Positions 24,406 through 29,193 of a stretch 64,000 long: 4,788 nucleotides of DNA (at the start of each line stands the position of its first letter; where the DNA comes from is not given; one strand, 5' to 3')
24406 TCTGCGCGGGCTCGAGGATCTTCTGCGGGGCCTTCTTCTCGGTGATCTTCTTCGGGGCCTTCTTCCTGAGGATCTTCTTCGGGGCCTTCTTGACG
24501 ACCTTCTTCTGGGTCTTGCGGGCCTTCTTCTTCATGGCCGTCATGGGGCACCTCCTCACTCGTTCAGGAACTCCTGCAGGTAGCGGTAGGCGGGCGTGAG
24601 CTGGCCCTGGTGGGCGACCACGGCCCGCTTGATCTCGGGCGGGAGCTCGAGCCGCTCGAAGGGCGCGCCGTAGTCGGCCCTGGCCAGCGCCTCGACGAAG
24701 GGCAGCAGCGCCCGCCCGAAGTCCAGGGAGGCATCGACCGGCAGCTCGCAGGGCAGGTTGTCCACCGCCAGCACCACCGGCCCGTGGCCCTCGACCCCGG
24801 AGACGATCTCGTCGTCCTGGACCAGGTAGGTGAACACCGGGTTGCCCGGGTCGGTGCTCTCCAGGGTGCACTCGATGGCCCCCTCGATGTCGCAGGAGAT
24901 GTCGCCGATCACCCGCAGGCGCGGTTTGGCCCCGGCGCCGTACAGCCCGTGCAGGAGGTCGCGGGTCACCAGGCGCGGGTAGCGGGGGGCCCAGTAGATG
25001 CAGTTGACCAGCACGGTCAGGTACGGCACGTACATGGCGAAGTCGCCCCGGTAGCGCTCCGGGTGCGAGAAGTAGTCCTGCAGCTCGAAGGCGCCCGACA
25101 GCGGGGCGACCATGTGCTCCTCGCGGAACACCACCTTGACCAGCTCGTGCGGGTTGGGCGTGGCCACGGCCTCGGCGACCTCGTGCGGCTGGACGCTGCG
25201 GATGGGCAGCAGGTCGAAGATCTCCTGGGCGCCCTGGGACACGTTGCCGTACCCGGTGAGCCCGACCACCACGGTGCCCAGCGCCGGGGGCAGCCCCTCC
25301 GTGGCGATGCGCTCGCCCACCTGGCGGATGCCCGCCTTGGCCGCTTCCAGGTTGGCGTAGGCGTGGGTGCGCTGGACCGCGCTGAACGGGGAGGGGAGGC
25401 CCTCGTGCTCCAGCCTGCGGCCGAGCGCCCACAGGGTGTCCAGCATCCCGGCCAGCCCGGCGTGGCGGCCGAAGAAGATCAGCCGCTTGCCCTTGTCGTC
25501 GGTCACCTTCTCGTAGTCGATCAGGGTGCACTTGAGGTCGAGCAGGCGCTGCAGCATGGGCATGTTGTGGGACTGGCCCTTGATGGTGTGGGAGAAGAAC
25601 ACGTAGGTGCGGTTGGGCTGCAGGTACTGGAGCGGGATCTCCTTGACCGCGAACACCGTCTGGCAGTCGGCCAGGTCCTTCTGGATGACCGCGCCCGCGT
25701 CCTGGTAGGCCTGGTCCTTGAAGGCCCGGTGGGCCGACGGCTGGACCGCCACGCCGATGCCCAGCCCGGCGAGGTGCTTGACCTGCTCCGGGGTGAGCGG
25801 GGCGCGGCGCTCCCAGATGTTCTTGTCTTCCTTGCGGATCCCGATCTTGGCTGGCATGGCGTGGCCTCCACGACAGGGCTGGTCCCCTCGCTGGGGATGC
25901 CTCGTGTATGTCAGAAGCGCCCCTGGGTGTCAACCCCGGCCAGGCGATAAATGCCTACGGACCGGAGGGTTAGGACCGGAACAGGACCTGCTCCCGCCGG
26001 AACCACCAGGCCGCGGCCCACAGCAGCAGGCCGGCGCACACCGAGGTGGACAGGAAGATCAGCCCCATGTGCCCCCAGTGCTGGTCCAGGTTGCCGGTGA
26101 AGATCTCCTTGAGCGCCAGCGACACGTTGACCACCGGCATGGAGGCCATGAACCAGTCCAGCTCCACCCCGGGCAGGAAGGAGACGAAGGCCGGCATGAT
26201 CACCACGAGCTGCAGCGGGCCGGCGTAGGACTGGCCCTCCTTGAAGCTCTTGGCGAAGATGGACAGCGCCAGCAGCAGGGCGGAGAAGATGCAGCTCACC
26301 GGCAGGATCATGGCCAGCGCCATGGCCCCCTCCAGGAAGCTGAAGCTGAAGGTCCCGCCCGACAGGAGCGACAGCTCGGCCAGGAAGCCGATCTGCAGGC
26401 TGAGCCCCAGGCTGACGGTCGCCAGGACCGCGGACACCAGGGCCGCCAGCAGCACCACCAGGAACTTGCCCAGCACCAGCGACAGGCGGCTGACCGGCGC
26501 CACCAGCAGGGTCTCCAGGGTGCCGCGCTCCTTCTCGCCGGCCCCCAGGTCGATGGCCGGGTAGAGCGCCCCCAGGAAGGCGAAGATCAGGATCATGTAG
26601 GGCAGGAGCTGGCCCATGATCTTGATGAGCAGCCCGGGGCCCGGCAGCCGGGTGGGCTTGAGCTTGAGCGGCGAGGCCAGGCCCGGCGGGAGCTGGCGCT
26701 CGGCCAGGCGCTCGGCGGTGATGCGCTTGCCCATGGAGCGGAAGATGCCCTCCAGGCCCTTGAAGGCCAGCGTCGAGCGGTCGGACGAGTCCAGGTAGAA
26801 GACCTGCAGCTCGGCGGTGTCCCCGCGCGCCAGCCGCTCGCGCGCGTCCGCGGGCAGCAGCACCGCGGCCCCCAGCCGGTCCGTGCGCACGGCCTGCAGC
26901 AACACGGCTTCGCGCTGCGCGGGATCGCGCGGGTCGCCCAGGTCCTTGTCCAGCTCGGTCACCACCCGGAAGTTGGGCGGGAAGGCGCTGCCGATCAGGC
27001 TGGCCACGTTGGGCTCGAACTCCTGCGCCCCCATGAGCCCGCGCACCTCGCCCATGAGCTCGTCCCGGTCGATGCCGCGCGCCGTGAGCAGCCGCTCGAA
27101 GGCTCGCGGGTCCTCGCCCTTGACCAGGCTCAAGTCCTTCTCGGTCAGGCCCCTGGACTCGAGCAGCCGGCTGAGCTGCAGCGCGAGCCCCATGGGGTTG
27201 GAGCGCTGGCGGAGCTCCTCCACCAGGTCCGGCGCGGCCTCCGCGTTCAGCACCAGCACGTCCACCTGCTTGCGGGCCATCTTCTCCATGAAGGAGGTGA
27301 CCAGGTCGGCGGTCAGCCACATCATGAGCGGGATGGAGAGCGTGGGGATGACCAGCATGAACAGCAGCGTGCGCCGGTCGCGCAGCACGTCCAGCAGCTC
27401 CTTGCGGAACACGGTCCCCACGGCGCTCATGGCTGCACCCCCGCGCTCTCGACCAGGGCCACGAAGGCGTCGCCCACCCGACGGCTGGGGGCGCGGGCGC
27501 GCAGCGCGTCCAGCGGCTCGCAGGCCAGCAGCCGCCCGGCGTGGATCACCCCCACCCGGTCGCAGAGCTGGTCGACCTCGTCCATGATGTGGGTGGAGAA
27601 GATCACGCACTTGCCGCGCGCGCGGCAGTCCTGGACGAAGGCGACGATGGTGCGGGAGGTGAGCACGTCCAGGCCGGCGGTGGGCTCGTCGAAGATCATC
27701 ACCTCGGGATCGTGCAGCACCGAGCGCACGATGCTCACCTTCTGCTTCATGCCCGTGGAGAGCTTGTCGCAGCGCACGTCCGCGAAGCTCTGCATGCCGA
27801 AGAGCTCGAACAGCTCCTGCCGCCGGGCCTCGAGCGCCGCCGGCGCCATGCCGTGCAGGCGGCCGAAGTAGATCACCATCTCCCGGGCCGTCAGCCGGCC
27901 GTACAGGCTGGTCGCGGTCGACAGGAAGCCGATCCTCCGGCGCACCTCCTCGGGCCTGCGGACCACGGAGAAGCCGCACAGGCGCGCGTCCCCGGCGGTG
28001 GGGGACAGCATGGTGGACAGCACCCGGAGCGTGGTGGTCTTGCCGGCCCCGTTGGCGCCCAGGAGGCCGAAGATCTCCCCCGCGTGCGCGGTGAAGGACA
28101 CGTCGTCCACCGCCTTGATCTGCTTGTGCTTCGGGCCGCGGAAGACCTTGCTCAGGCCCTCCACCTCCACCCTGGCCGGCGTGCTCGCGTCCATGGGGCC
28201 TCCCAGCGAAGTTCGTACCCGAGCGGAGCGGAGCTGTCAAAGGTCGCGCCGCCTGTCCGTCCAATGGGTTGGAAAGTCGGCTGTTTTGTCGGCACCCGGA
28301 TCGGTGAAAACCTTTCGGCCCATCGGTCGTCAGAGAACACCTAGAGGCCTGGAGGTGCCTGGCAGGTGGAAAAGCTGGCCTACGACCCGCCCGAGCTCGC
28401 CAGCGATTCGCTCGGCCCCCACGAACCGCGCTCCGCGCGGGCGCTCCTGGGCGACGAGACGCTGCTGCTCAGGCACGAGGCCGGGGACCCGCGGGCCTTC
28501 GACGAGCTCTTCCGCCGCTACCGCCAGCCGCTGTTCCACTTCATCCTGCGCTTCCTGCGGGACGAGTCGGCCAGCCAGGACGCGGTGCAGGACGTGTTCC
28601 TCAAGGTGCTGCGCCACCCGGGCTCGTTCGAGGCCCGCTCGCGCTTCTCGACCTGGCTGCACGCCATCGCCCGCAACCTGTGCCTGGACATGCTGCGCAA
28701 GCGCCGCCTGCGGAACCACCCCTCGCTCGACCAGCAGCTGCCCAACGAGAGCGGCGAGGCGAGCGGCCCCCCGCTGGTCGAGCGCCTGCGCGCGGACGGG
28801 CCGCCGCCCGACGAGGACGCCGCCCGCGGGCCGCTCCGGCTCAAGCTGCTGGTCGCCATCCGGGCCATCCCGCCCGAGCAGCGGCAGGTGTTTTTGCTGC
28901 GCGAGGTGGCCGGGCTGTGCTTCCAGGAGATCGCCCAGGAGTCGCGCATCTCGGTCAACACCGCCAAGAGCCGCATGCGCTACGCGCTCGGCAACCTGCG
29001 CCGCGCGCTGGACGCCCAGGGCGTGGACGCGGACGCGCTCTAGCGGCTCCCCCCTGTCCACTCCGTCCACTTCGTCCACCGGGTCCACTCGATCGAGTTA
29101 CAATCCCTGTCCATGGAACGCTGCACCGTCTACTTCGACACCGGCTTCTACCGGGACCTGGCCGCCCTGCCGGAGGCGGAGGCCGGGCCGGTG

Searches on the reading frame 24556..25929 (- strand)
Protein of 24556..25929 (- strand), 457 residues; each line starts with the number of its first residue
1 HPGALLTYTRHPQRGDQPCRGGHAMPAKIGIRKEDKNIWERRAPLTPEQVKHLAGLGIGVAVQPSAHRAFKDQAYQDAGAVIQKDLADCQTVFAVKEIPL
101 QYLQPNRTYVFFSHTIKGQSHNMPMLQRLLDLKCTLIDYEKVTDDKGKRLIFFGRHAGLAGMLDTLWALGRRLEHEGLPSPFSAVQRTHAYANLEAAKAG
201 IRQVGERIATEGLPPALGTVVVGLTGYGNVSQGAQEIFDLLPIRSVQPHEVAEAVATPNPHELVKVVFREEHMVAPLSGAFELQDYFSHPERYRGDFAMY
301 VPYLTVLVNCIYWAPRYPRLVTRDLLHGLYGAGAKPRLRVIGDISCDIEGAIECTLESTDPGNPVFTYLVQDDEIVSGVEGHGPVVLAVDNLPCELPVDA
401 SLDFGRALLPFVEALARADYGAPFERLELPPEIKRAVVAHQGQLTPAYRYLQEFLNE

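Call 58: search_protein_families(library=pfam, proteins=[window:24556-25929:-], max_evalue=0.0001)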
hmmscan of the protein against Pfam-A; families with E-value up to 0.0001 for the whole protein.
window:24556-25929:- (457 aa): 2 families
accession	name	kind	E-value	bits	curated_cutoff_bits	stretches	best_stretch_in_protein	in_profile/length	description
PF05222.21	AlaDh_PNT_N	-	2.1e-27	96.4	30.4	1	30-160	1-136/136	Alanine dehydrogenase/PNT, N-terminal domain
PF01262.27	AlaDh_PNT_C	-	6.9e-06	26.1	23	1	340-445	124-212/214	Alanine dehydrogenase/PNT, C-terminal domain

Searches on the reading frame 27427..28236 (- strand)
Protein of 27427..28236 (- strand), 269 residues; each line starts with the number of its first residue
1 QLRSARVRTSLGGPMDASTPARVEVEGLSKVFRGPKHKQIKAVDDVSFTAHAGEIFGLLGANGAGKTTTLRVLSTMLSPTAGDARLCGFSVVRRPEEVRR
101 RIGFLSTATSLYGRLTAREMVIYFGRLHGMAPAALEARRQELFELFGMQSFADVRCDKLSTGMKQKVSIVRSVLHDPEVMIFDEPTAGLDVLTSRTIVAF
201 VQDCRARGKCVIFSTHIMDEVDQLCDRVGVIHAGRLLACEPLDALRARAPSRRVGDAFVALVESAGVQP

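Call 58: search_protein_families(library=pfam, proteins=[window:27427-28236:-], max_evalue=0.0001)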
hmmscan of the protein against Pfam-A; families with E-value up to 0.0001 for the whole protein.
window:27427-28236:- (269 aa): 2 families
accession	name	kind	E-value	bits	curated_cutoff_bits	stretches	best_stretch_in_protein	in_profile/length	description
PF00005.33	ABC_tran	-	2.1e-29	103.3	25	1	44-187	2-137/137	ABC transporter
PF13304.12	AAA_21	-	7.2e-12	46.4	27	1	157-217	236-299/304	AAA domain, putative AbiEii toxin, Type IV TA system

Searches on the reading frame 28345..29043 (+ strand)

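Call 58: search_protein_families(library=pfam, proteins=[window:28345-29043:+], max_evalue=0.0001)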
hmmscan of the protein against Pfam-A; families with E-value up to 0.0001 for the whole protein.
window:28345-29043:+ (232 aa): 4 families
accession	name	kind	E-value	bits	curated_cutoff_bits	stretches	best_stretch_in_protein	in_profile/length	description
PF04542.20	Sigma70_r2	-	2.6e-19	69.2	24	1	55-121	1-69/71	Sigma-70 region 2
PF08281.18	Sigma70_r4_2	-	5.6e-11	42.4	25.7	1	166-215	2-51/54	Sigma-70, region 4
PF04545.22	Sigma70_r4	-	2e-08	34.1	24.1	1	171-219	1-49/50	Sigma-70, region 4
PF07638.17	Sigma70_ECF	-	1.4e-06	28.8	21.1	1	41-222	8-183/185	ECF sigma factor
